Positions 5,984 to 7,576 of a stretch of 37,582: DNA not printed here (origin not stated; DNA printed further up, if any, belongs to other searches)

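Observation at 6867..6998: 132-nt GC-rich element with terminal inverted repeats, inserted in frame inside mnmA (RPE/MITE-like)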

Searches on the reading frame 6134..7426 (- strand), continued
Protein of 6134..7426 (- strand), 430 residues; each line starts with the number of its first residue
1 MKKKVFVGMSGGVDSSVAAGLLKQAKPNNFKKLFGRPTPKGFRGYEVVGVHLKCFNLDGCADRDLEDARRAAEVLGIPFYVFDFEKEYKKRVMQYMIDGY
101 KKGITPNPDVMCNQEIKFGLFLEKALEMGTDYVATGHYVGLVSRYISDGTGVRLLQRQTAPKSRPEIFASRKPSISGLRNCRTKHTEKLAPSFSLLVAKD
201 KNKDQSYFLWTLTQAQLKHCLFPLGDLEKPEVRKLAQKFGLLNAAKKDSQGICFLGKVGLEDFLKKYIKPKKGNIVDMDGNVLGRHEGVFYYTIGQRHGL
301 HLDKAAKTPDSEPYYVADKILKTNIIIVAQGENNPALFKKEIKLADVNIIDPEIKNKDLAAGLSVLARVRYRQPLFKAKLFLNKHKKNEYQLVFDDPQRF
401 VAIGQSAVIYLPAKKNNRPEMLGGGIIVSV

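Call 19: find_encoding_contigs(protein=P0035, flank=5000, max_places=1)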
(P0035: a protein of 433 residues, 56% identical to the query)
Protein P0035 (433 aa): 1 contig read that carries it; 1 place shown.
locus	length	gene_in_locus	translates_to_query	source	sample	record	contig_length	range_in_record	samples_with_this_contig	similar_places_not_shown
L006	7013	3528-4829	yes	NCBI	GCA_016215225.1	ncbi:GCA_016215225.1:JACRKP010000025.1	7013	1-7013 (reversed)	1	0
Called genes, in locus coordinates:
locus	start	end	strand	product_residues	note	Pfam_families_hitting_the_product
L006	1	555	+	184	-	PF08207:EFP_N, PF09285:Elong-fact-P_C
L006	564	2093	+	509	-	PF08323:Glyco_transf_5, PF20706:GT4-conflict (faint), PF13439:Glyco_transf_4 (faint), PF13579:Glyco_trans_4_4 (weak), PF00534:Glycos_transf_1, PF13692:Glyco_trans_1_4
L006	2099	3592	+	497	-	PF03065:Glyco_hydro_57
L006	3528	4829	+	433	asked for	PF02540:NAD_synthase (faint), PF03054:tRNA_Me_trans, PF24167:DUF7411 (weak), PF20259:tRNA_Me_trans_M, PF20258:tRNA_Me_trans_C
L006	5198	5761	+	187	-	PF01923:Cob_adeno_trans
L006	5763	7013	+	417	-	PF13567:DUF4131, PF03772:Competence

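Call 20: find_encoding_contigs(protein=P0044, flank=5000, max_places=1)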
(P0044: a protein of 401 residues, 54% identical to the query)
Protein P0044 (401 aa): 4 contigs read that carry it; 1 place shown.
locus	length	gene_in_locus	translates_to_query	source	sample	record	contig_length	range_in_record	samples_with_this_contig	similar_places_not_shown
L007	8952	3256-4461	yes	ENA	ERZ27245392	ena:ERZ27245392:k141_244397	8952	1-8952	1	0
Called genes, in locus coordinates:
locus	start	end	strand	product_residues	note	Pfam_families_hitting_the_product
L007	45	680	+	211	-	PF03167:UDG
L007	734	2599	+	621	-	PF02534:T4SS-DNA_transf (faint), PF01935:DUF87, PF10412:TrwB_AAD_bind, PF12696:TraG-D_C (weak), PF23477:zf_Tbcl_2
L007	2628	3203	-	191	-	PF08207:EFP_N, PF09285:Elong-fact-P_C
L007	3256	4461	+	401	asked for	PF00733:Asn_synthase (faint), PF02540:NAD_synthase (weak), PF02568:ThiI (weak), PF03054:tRNA_Me_trans, PF24167:DUF7411 (weak), PF20259:tRNA_Me_trans_M, PF20258:tRNA_Me_trans_C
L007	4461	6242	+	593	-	-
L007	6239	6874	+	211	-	PF05175:MTS (weak), PF13489:Methyltransf_23, PF01564:Spermine_synth, PF07021:MetW (weak), PF13847:Methyltransf_31, PF08241:Methyltransf_11, PF08242:Methyltransf_12, PF13649:Methyltransf_25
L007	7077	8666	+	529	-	-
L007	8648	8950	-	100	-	?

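Call 32: find_encoding_contigs(protein=P0008, flank=10000, max_places=1)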
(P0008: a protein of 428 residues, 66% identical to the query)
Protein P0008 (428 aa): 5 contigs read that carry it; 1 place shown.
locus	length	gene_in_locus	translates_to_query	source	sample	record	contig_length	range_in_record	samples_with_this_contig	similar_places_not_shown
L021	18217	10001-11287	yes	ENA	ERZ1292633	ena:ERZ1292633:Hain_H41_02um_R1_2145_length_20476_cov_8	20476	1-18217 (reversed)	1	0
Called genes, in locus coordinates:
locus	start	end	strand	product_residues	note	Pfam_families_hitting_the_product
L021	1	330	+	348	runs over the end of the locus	PF04545:Sigma70_r4, PF05066:HARE-HTH (weak)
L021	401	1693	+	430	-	PF26449:DUF8128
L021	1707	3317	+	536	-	PF01935:DUF87 (faint), PF02534:T4SS-DNA_transf, PF10412:TrwB_AAD_bind, PF12696:TraG-D_C (weak)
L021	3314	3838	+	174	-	PF01936:NYN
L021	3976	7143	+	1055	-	PF01326:PPDK_N, PF00391:PEP-utilizers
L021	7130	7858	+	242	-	PF00300:His_Phos_1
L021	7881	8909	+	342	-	PF00391:PEP-utilizers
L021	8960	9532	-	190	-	PF08207:EFP_N, PF09285:Elong-fact-P_C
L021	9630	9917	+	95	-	-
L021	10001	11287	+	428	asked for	PF02540:NAD_synthase (faint), PF03054:tRNA_Me_trans, PF24167:DUF7411 (weak), PF03054:tRNA_Me_trans, PF20258:tRNA_Me_trans_C (faint), PF20259:tRNA_Me_trans_M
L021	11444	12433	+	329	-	PF01207:Dus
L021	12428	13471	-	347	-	PF01018:GTP1_OBG, PF01926:MMR_HSR1, PF02421:FeoB_N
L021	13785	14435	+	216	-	-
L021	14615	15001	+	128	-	-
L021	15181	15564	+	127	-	-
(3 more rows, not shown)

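Call 33: find_encoding_contigs(protein=P0047, flank=10000, max_places=1)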
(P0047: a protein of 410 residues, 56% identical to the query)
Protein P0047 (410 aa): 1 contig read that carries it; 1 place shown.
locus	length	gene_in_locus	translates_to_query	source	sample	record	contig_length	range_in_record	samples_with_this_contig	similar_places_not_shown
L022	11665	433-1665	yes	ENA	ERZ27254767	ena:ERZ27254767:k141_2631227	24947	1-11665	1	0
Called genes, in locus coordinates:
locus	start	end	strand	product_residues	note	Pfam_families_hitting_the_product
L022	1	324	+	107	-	?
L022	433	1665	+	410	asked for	PF02540:NAD_synthase (weak), PF02568:ThiI (weak), PF03054:tRNA_Me_trans, PF24167:DUF7411, PF20259:tRNA_Me_trans_M, PF20258:tRNA_Me_trans_C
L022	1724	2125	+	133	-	-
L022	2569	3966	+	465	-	PF03772:Competence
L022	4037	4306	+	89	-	-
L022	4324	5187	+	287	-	-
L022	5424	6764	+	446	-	PF01336:tRNA_anti-codon, PF00152:tRNA-synt_2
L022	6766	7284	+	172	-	PF00334:NDK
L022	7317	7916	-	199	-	-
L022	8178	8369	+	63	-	-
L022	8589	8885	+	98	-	-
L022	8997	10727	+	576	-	PF01807:Zn_ribbon_DnaG, PF08275:DNAG_N, PF13662:Toprim_4, PF01751:Toprim, PF13155:Toprim_2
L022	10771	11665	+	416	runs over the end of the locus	PF03979:Sigma70_r1_1, PF00140:Sigma70_r1_2, PF04542:Sigma70_r2, PF04539:Sigma70_r3, PF04545:Sigma70_r4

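Call 34: find_encoding_contigs(protein=P0015, flank=10000, max_places=1)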
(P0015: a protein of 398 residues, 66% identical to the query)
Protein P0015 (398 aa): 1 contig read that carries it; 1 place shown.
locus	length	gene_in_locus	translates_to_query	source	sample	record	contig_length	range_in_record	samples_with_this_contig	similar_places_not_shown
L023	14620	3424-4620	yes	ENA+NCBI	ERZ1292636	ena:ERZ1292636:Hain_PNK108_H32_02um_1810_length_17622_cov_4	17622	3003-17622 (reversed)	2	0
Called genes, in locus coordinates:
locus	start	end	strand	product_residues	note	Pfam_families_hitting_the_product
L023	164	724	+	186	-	-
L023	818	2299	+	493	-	PF00391:PEP-utilizers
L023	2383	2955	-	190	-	PF08207:EFP_N, PF09285:Elong-fact-P_C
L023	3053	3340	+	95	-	-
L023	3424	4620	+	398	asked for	PF02540:NAD_synthase (faint), PF03054:tRNA_Me_trans, PF24167:DUF7411 (weak), PF20259:tRNA_Me_trans_M, PF20258:tRNA_Me_trans_C (faint)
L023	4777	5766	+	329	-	PF01207:Dus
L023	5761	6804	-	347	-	PF01018:GTP1_OBG, PF01926:MMR_HSR1, PF02421:FeoB_N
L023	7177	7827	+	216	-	-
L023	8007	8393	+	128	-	-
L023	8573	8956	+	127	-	-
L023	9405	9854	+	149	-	-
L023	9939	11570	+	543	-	PF11074:DUF2779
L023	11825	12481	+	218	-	PF00160:Pro_isomerase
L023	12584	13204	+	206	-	PF02511:Thy1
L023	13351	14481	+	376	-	PF03065:Glyco_hydro_57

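Call 35: find_encoding_contigs(protein=P0077, flank=10000, max_places=1)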
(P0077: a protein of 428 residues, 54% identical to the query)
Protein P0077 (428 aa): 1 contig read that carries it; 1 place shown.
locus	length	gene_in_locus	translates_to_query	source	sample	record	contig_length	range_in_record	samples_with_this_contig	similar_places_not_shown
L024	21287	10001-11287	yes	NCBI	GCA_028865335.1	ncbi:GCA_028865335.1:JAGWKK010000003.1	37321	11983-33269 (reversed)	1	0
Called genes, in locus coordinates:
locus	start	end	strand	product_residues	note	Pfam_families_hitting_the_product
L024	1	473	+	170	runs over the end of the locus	PF09900:DUF2127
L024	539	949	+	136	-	-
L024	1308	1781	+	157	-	PF00160:Pro_isomerase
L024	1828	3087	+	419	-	PF21760:SecD_1st, PF22599:SecDF_P1_head, PF00873:ACR_tran (weak), PF02355:SecD_SecF_C, PF03176:MMPL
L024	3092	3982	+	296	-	PF02355:SecD_SecF_C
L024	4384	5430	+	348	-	PF04545:Sigma70_r4, PF05066:HARE-HTH (faint)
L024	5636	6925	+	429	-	PF26449:DUF8128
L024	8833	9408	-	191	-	PF08207:EFP_N, PF09285:Elong-fact-P_C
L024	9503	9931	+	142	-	-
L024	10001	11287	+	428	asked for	PF02540:NAD_synthase (weak), PF02568:ThiI (weak), PF03054:tRNA_Me_trans, PF24167:DUF7411, PF03054:tRNA_Me_trans, PF20259:tRNA_Me_trans_M, PF20258:tRNA_Me_trans_C (faint)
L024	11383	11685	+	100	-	-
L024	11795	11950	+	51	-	-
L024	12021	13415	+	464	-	PF01336:tRNA_anti-codon, PF00152:tRNA-synt_2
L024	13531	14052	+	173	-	PF00334:NDK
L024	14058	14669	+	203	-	PF00929:RNase_T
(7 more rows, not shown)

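Call 65: predict_structure(alignment_id=A3)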
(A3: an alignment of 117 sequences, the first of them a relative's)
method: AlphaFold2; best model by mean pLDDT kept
length: 430 residues; sequences in the alignment: 117
mean_pLDDT: 90.5   pTM: 0.87
mean pLDDT of the five models: 90.5, 89.8, 89.6, 89.5, 87.8
residues with pLDDT >= 90: 340; 70-90: 43; 50-70: 32; < 50: 15
segments of 3 or more residues with pLDDT < 50: 151-159, 178-181
pLDDT, mean of each block of 10 residues (from residue 1): 96 97 98 92 97 93 96 98 97 96 95 97 98 98 73 46 52 51 64 95 97 97 97 98 89 88 96 97 96 94 76 95 97 97 97 88 97 96 91 98 97 88 97
secondary structure, 60 per line:
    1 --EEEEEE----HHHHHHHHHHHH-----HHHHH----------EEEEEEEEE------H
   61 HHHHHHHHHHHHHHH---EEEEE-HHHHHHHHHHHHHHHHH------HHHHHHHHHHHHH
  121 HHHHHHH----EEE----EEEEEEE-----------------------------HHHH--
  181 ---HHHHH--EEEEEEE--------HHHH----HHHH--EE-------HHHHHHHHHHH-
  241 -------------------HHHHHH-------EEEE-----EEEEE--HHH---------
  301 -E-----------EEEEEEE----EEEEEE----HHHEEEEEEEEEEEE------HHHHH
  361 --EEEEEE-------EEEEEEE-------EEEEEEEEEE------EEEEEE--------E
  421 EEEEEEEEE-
elements in order: E3-8 H13-24 H30-34 E45-53 H60-75 E79-83 H85-101 H108-127 E132-134 E139-145 H175-178 H184-188 E191-197 H206-209 H214-217 H229-239 H260-265 E273-276 E282-286 E314-320 E325-330 E338-349 H356-360 E363-368 E376-382 E390-399 E406-411 E420-429
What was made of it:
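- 6134..7426 (-): mnmA (tRNA 2-thiouridine(34) synthase), the host gene of the element. AlphaFold mean pLDDT 90.5 (call 65).
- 6857..6991 (-): Codons for MnmA residues about 146-190, the translated passenger peptide. It is predicted to be a disordered loop between strands 139-145 and 191-197. AlphaFold pLDDT is 46-64 here and above 90 elsewhere (call 65).
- The insert has pLDDT 46-64 between two beta-strands (call 65). The predicted structure is disordered (call 65).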

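Call 71: find_encoding_contigs(protein=P0098, flank=10000, max_places=1)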
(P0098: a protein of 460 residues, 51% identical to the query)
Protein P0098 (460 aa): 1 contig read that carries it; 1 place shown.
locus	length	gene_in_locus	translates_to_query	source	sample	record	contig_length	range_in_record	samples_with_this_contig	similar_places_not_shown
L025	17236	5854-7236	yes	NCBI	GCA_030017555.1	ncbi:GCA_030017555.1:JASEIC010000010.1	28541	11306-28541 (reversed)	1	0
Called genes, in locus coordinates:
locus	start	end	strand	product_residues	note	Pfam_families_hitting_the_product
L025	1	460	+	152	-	?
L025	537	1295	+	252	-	PF00932:LTD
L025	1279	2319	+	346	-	PF00932:LTD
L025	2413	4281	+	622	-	PF02534:T4SS-DNA_transf (faint), PF01935:DUF87 (faint), PF10412:TrwB_AAD_bind, PF12696:TraG-D_C (weak), PF23477:zf_Tbcl_2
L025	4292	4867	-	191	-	PF08207:EFP_N (weak), PF09285:Elong-fact-P_C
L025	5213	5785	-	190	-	-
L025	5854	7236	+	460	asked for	PF02540:NAD_synthase (weak), PF02568:ThiI (weak), PF03054:tRNA_Me_trans, PF24167:DUF7411 (weak), PF03054:tRNA_Me_trans, PF20259:tRNA_Me_trans_M, PF20258:tRNA_Me_trans_C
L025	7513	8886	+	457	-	PF13567:DUF4131, PF03772:Competence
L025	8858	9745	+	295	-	PF00753:Lactamase_B, PF12706:Lactamase_B_2 (weak)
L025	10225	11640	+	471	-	PF01336:tRNA_anti-codon, PF00152:tRNA-synt_2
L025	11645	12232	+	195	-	PF00334:NDK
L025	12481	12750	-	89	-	-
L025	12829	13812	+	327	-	PF02016:Peptidase_S66, PF17676:Peptidase_S66C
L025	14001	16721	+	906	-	PF00690:Cation_ATPase_N, PF00122:E1-E2_ATPase, PF00702:Hydrolase, PF13246:Cation_ATPase, PF00689:Cation_ATPase_C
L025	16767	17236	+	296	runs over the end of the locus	PF02129:Peptidase_S15, PF02230:Abhydrolase_2 (faint), PF12146:Hydrolase_4, PF20434:BD-FAE (faint), PF00561:Abhydrolase_1, PF12697:Abhydrolase_6, PF00326:Peptidase_S9 (weak), PF01738:DLH, +1 more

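Call 89: search_solved_structures(query=window:6134-7426:-, show_alignments=1, max_evalue=1e-20)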
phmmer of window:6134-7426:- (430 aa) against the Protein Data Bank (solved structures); distinct sequences matched with E-value up to 1e-20: 4.
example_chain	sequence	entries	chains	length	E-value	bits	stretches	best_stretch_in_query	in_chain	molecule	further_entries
9hlv_A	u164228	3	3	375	5.2e-74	253.1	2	195-427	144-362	tRNA-specific 2-thiouridylase MnmA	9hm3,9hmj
2hma_A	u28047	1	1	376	5.3e-74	253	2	195-427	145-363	Probable tRNA (5-methylaminomethyl-2-thiouridylate)-methyltransferase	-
2der_A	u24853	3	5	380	3.3e-73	250.4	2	195-427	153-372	tRNA-specific 2-thiouridylase mnmA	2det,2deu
9hln_A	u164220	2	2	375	1e-72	248.8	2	195-427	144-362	tRNA-specific 2-thiouridylase MnmA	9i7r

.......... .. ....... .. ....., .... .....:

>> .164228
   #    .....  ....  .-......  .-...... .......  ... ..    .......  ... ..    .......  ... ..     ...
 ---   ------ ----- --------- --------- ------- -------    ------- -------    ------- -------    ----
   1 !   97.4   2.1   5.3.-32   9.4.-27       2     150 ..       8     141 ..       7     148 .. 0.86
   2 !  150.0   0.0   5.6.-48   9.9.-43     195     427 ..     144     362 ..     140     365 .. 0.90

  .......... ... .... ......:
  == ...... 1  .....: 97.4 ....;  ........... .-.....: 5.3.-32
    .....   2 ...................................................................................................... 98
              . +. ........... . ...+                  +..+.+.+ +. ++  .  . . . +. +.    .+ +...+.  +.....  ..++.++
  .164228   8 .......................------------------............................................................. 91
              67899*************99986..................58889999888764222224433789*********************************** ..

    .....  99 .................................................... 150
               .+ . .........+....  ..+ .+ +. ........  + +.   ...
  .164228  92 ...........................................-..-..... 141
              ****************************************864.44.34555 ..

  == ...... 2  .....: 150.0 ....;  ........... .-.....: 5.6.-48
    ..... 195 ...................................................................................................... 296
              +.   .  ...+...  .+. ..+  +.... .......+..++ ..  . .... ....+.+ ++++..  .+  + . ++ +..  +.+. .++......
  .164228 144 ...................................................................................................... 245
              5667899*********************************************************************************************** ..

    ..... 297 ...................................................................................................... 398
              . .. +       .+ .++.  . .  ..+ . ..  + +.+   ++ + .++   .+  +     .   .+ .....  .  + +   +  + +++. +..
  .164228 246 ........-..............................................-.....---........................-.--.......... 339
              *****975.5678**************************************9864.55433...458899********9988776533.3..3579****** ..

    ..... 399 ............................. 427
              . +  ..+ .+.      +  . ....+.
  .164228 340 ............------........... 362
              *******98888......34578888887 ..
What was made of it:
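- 6857..6991 (-): There is no counterpart in solved MnmA structures (call 89).
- On RPE-type in-frame palindromic elements: Disordered loop at a beta-hairpin tip (calls 65, 89).
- Checked: Solved MnmA structures have only a 2-3 residue turn at this point (call 89).
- Solved MnmA structures have a short turn there (call 89).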

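Call 97: list_cluster_members(proteins=[P0001, P0098, P0035, P0091])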
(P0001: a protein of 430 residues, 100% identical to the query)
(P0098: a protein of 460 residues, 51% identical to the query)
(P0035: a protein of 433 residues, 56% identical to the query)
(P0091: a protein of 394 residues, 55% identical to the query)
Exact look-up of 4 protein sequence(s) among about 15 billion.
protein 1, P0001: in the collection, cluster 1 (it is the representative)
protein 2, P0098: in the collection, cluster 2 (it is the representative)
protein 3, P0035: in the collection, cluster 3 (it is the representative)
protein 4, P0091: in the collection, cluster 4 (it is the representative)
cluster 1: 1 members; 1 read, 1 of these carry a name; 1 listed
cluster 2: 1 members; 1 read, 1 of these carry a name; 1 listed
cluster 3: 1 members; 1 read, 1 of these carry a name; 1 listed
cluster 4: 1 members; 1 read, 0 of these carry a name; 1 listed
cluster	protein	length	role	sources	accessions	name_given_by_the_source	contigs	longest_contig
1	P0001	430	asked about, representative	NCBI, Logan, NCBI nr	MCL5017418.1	MAG: tRNA 2-thiouridine(34) synthase MnmA [Patescibacteria group bacterium] | tRNA 2-thiouridine(34) synthase MnmA [Patescibacteria group bacterium]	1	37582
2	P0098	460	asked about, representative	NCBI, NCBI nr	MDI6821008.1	MAG: tRNA 2-thiouridine(34) synthase MnmA [Patescibacteria group bacterium] | tRNA 2-thiouridine(34) synthase MnmA [Patescibacteria group bacterium]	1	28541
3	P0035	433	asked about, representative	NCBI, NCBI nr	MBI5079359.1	tRNA-specific 2-thiouridylase [Candidatus Wolfebacteria bacterium]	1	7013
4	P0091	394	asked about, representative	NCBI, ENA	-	-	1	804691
